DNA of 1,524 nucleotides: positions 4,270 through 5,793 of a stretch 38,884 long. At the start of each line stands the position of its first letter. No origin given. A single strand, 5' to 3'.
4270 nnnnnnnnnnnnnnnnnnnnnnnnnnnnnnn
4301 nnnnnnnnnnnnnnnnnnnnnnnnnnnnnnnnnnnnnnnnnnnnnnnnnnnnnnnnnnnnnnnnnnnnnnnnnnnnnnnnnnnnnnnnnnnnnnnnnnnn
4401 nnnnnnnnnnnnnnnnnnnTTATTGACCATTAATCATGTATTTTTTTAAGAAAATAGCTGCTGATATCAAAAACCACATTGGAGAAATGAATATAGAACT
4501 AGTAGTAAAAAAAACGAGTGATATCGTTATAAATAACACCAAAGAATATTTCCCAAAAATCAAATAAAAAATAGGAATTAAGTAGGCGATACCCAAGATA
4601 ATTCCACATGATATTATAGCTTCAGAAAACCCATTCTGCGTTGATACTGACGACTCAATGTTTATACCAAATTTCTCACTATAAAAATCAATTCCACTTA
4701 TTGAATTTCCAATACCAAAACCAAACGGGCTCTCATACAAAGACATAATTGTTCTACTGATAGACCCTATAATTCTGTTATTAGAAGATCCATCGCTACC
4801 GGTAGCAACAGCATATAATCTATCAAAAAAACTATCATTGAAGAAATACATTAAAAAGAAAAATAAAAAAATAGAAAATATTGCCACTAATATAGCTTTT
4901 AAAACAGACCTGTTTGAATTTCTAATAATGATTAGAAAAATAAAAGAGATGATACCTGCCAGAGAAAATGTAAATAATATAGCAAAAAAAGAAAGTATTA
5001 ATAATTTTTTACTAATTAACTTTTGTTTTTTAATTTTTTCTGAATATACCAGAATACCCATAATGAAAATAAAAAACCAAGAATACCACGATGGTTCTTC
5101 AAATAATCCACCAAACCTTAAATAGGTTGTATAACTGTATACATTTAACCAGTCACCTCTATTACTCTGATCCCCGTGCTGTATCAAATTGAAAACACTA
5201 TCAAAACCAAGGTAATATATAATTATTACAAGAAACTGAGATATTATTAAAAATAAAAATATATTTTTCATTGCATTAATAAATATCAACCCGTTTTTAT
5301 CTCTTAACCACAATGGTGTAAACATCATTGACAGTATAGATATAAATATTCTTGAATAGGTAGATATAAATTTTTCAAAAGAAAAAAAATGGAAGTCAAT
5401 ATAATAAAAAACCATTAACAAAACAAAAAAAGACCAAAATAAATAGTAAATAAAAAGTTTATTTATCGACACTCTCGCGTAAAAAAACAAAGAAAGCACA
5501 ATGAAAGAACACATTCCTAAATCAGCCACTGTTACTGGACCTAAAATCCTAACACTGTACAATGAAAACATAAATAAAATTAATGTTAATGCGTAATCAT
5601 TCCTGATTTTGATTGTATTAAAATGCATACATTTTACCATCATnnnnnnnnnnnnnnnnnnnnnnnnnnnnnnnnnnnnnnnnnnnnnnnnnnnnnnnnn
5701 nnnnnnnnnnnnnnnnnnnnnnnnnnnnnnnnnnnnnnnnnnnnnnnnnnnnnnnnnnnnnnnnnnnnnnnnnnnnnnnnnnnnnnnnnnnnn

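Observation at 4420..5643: AT-rich Wzy-like polytopic membrane gene beside attP and tailspike: probable serotype-converting cargo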

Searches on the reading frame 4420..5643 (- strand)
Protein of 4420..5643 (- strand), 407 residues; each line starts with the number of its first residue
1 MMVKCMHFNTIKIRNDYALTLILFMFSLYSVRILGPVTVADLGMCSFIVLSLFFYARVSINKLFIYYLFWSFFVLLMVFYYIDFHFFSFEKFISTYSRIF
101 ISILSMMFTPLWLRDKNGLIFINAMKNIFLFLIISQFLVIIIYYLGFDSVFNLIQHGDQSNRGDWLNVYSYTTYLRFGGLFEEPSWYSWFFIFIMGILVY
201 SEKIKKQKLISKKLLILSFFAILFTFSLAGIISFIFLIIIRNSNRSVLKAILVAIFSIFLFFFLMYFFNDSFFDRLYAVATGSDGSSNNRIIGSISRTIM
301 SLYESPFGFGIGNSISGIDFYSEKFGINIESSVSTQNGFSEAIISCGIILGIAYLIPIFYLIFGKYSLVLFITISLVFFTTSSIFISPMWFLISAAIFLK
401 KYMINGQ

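Call 3: search_protein_families(library=pfam, proteins=[window:4420-5643:-], max_evalue=1)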
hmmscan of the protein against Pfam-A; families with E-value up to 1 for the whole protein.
window:4420-5643:- (407 aa): 1 family
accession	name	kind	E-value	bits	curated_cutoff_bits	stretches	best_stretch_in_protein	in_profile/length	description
PF04932.20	Wzy_C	-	5.7e-08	33.1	31.7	1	215-355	3-149/149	O-Antigen ligase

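Call 4: search_protein_families(library=ncbifam, proteins=[window:4420-5643:-], max_evalue=1)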
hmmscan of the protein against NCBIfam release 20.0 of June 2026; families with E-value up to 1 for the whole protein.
window:4420-5643:- (407 aa): 0 families

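Call 5: search_protein_families(library=phrogs, proteins=[window:4420-5643:-], max_evalue=0.01)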
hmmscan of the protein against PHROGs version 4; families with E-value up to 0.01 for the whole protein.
window:4420-5643:- (407 aa): 0 families

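Call 7: search_dna_similar(query=window:4420-5643:-, collection=phages, mode=protein, max_rows=30, max_evalue=0.001)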
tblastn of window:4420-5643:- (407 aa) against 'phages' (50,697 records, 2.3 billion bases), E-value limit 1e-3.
No match.

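Call 9: find_homologous_proteins(query=window:4420-5643:-, max_evalue=0.001)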
Query window:4420-5643:- (407 aa): 10 proteins with E <= 0.001 among 8000 candidates.
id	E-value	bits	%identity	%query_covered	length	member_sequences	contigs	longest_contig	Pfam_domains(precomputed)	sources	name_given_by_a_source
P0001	2.6e-245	832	100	99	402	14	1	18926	PF04932.21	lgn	-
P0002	3.9e-120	420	56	94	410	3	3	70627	PF04932.21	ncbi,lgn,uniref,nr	ncbi:O-antigen ligase family protein [Providencia stuartii]|uniref:O-antigen ligase family protein n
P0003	6.4e-80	288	41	94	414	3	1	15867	-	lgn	-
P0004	4.9e-71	258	39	90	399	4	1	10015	-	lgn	-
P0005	1.1e-69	254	43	79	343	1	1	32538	-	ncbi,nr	ncbi:MAG: hypothetical protein PV362_04785 [Providencia heimbachae]|nr:hypothetical protein [Provide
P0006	8.1e-68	248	39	91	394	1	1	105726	-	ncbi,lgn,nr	ncbi:MAG: hypothetical protein VX447_18035 [Pseudomonadota bacterium]|nr:hypothetical protein [Pseud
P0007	1.4e-67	247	39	95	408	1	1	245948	PF04932.21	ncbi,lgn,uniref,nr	ncbi:hypothetical protein [Shewanella sp. NKUCC06_TVS]|uniref:hypothetical protein n=1 Tax=Shewanell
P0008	2.8e-67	246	39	92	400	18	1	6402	PF04932.21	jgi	-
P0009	7.5e-67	245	38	94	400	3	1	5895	-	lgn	-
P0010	5.2e-60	222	39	79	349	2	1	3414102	PF04932.21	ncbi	ncbi:O-antigen ligase family protein [Pseudoalteromonas sp. AOP31-A2-14]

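Call 10: find_encoding_contigs(protein=P0002, flank=10000, max_places=3)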
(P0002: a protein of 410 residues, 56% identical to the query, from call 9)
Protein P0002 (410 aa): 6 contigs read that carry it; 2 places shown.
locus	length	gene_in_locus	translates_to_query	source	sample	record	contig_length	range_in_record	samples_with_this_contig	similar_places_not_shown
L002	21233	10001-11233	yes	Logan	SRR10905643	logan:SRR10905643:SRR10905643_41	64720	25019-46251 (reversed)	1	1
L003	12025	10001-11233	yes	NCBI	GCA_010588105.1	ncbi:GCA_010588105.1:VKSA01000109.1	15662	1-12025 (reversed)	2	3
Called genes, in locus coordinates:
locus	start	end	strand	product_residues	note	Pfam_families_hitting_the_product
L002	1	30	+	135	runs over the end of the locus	-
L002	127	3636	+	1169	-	PF20155:TMP_3, PF06120:Phage_HK97_TLTM (weak)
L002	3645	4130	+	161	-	-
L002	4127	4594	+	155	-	PF08875:DUF1833 (weak)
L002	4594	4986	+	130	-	PF00877:NLPC_P60 (weak)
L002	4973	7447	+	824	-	-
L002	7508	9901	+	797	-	PF18668:Tail_spike_N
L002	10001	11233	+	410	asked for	PF04932:Wzy_C (weak)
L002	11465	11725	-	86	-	-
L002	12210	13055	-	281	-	PF14819:QueF_N, PF14489:QueF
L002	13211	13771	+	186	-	PF07348:Syd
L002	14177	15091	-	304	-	PF04393:DUF535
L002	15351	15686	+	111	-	PF04287:DUF446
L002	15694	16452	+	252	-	PF00849:PseudoU_synth_2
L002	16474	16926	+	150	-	PF00258:Flavodoxin_1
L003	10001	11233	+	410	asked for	PF04932:Wzy_C (weak)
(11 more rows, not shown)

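Call 11: find_encoding_contigs(protein=P0001, flank=10000, max_places=4)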
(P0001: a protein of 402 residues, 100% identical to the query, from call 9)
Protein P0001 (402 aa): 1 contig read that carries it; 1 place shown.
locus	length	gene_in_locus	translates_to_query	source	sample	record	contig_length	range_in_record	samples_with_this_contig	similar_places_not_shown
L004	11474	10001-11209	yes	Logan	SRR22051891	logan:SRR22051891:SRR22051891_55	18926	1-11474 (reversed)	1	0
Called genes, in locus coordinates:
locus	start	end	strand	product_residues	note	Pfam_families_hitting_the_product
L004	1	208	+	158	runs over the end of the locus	PF11650:P22_Tail-4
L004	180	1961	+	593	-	PF11134:Phage_stabilise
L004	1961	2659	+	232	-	-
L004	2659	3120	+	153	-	PF11039:DUF2824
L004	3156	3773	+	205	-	PF25688:P22_gp7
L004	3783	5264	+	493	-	PF16928:Inj_translocase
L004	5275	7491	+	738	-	PF26808:Phage_P22_gp16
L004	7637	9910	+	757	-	PF09008:Head_binding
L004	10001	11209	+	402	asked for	PF04932:Wzy_C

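Call 13: find_encoding_contigs(protein=P0007, flank=10000, max_places=2)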
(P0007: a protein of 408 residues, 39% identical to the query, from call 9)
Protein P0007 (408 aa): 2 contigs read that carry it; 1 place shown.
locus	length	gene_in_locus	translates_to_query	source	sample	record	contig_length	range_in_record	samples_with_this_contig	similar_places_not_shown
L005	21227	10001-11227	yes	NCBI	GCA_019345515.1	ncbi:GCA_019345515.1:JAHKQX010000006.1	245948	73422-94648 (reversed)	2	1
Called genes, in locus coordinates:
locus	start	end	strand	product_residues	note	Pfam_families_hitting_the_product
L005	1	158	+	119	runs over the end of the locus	PF05635:23S_rRNA_IVP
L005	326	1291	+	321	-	PF02706:Wzz, PF13807:GNVR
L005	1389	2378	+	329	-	PF02397:Bac_transf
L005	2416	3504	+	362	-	PF01073:3Beta_HSD, PF01370:Epimerase, PF02719:Polysacc_synt_2, PF04321:RmlD_sub_bind, PF16363:GDP_Man_Dehyd, PF07993:NAD_binding_4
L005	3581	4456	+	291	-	PF00483:NTP_transferase, PF12804:NTP_transf_3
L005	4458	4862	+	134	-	PF05523:FdtA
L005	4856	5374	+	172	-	PF13302:Acetyltransf_3, PF13420:Acetyltransf_4 (weak)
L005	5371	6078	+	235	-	PF00106:adh_short, PF08659:KR, PF13561:adh_short_C2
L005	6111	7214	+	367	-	PF01041:DegT_DnrJ_EryC1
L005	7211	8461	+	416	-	-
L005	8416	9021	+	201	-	PF00132:Hexapep, PF14602:Hexapep_2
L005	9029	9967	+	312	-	PF13641:Glyco_tranf_2_3, PF00535:Glycos_transf_2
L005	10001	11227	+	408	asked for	PF04932:Wzy_C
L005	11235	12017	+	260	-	PF00535:Glycos_transf_2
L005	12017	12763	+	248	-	PF00535:Glycos_transf_2, PF10111:Glyco_tranf_2_2, PF13641:Glyco_tranf_2_3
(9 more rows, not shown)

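Call 14: find_encoding_contigs(protein=P0010, flank=10000, max_places=2)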
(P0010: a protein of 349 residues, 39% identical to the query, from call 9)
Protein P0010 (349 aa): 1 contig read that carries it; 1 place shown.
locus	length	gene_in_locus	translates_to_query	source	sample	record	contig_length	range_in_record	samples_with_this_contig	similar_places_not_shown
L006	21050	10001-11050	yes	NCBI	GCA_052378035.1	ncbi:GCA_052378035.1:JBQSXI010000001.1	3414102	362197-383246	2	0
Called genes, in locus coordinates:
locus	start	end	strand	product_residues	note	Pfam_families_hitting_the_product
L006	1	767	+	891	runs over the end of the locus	PF02563:Poly_export, PF22461:SLBB_2 (weak), PF10531:SLBB, PF22461:SLBB_2 (weak), PF10531:SLBB (weak)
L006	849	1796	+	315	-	PF02706:Wzz, PF13807:GNVR (weak)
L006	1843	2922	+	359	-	PF01073:3Beta_HSD, PF01370:Epimerase, PF02719:Polysacc_synt_2, PF04321:RmlD_sub_bind, PF16363:GDP_Man_Dehyd, PF07993:NAD_binding_4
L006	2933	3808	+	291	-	PF00483:NTP_transferase, PF12804:NTP_transf_3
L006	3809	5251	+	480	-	PF01943:Polysacc_synt, PF13440:Polysacc_synt_3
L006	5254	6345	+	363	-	PF01041:DegT_DnrJ_EryC1, PF00155:Aminotran_1_2, PF01212:Beta_elim_lyase (faint)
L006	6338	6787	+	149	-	PF00583:Acetyltransf_1, PF13673:Acetyltransf_10, PF08445:FR47 (weak), PF13508:Acetyltransf_7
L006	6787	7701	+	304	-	PF00291:PALP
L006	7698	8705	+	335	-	PF21360:PylC-like_N, PF02655:ATP-grasp_3, PF02786:CPSase_L_D2, PF08443:RimK, PF13535:ATP-grasp_4, PF15632:ATPgrasp_Ter (weak)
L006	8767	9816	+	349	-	PF00535:Glycos_transf_2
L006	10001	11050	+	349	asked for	PF04932:Wzy_C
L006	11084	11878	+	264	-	PF00535:Glycos_transf_2 (weak)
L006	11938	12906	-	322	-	PF13384:HTH_23 (faint), PF13565:HTH_32 (faint), PF13936:HTH_38, PF00665:rve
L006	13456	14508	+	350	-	PF00953:Glycos_transf_4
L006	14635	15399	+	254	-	PF00535:Glycos_transf_2, PF10111:Glyco_tranf_2_2, PF13641:Glyco_tranf_2_3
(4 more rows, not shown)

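Call 15: find_encoding_contigs(protein=P0005, flank=10000, max_places=2)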
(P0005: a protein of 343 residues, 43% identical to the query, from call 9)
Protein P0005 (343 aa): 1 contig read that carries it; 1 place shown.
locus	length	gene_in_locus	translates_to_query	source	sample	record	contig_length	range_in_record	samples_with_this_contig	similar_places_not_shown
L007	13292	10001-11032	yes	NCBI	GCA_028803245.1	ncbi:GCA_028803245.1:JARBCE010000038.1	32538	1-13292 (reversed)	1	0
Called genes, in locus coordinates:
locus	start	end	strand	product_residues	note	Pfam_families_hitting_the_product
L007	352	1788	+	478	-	PF14052:Caps_assemb_Wzi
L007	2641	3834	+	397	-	PF13606:Ank_3 (faint), PF13637:Ank_4 (faint), PF13857:Ank_5 (faint), PF00551:Formyl_trans_N, PF12796:Ank_2 (weak), PF00023:Ank (weak)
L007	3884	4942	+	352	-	PF01073:3Beta_HSD, PF01370:Epimerase, PF02719:Polysacc_synt_2, PF04321:RmlD_sub_bind, PF16363:GDP_Man_Dehyd, PF07993:NAD_binding_4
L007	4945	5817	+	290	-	PF00483:NTP_transferase, PF12804:NTP_transf_3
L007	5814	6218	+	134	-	PF05523:FdtA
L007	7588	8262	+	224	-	-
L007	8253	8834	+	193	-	-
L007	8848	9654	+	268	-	PF00535:Glycos_transf_2, PF13641:Glyco_tranf_2_3, PF13704:Glyco_tranf_2_4 (faint)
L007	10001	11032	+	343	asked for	-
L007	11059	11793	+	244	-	-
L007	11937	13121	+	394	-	-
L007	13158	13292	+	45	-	PF03721:UDPG_MGDP_dh_N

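Call 23: search_solved_structures(query=window:4420-5643:-, max_evalue=10, show_alignments=2)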
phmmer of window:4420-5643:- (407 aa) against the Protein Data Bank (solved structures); distinct sequences matched with E-value up to 10: 1.
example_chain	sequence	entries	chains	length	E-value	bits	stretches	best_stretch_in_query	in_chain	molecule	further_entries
1b06_A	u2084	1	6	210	2.1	11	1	82-169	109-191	PROTEIN (SUPEROXIDE DISMUTASE)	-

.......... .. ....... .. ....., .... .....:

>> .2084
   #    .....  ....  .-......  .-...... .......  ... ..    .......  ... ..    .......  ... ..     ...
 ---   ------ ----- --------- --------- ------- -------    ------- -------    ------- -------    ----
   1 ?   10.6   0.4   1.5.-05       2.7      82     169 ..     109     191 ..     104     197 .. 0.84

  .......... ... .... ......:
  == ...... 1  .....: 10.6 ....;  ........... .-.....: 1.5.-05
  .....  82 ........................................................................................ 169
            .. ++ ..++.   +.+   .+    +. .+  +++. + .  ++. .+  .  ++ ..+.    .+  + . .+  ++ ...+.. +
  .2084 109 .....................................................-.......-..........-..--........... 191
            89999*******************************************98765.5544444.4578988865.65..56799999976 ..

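Call 29: find_encoding_contigs(protein=P0003, flank=10000, max_places=2)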
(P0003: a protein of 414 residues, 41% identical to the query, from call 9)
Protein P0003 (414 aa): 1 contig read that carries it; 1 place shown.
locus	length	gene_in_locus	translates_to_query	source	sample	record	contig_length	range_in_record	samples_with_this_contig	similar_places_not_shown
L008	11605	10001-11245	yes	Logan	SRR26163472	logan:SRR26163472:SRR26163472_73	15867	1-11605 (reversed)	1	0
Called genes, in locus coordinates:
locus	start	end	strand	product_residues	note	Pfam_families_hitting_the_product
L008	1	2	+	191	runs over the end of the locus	-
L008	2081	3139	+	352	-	PF00106:adh_short (faint), PF01073:3Beta_HSD, PF01370:Epimerase, PF02719:Polysacc_synt_2, PF04321:RmlD_sub_bind, PF07993:NAD_binding_4, PF16363:GDP_Man_Dehyd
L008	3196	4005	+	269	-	PF00483:NTP_transferase, PF12804:NTP_transf_3 (weak)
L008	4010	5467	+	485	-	PF01943:Polysacc_synt, PF13440:Polysacc_synt_3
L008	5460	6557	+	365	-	PF01041:DegT_DnrJ_EryC1, PF00155:Aminotran_1_2, PF01053:Cys_Met_Meta_PP (weak)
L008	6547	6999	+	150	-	PF00583:Acetyltransf_1, PF13673:Acetyltransf_10, PF13508:Acetyltransf_7 (weak), PF08445:FR47 (weak)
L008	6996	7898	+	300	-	PF00291:PALP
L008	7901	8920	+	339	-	PF21360:PylC-like_N, PF07478:Dala_Dala_lig_C (faint), PF02655:ATP-grasp_3, PF08443:RimK, PF13535:ATP-grasp_4, PF15632:ATPgrasp_Ter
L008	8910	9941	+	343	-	PF00535:Glycos_transf_2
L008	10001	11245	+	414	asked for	-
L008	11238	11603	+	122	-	?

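Call 30: find_encoding_contigs(protein=P0004, flank=10000, max_places=2)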
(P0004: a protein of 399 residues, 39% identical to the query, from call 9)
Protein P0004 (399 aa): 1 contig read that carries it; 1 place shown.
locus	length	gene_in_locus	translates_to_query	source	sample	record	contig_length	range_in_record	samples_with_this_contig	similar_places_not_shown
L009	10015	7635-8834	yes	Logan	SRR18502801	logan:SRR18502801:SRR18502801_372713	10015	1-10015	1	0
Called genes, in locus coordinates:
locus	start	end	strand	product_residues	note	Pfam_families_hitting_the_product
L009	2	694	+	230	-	?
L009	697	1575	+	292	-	PF00483:NTP_transferase, PF12804:NTP_transf_3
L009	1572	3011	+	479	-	PF01943:Polysacc_synt, PF13440:Polysacc_synt_3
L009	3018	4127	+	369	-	PF00155:Aminotran_1_2, PF01041:DegT_DnrJ_EryC1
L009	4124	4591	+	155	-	PF01467:CTP_transf_like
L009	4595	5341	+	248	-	PF04991:LicD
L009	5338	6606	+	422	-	PF13535:ATP-grasp_4 (faint), PF02655:ATP-grasp_3, PF15632:ATPgrasp_Ter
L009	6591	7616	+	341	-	PF00535:Glycos_transf_2, PF10111:Glyco_tranf_2_2 (weak), PF13641:Glyco_tranf_2_3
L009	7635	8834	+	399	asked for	-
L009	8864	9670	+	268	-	-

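Call 32: find_related_loci(query=window:4420-5643:-, collection=viral_contigs, flank=8000)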
Query window:4420-5643:- (407 aa) in viral_contigs; peptide patterns used: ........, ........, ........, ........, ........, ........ (x = any residue, [..] = any of these).
8 stretches matched a pattern; 2 encode a relative of the query (tblastn E <= 1e-3); 2 distinct loci.
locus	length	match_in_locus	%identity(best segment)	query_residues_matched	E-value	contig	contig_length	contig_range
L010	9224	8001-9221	100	1-407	0e+0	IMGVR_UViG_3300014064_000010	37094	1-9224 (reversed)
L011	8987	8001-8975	100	1-325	0e+0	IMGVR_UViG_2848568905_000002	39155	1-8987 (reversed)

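Call 36: find_related_loci(query=A1, collection=genome_contigs, flank=8000)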
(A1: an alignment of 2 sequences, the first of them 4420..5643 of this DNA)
Query A1 (407 aa) in genome_contigs; peptide patterns used: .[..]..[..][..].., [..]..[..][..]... (x = any residue, [..] = any of these).
319 stretches matched a pattern, but none encodes a relative of the query by tblastn (E <= 1e-3).
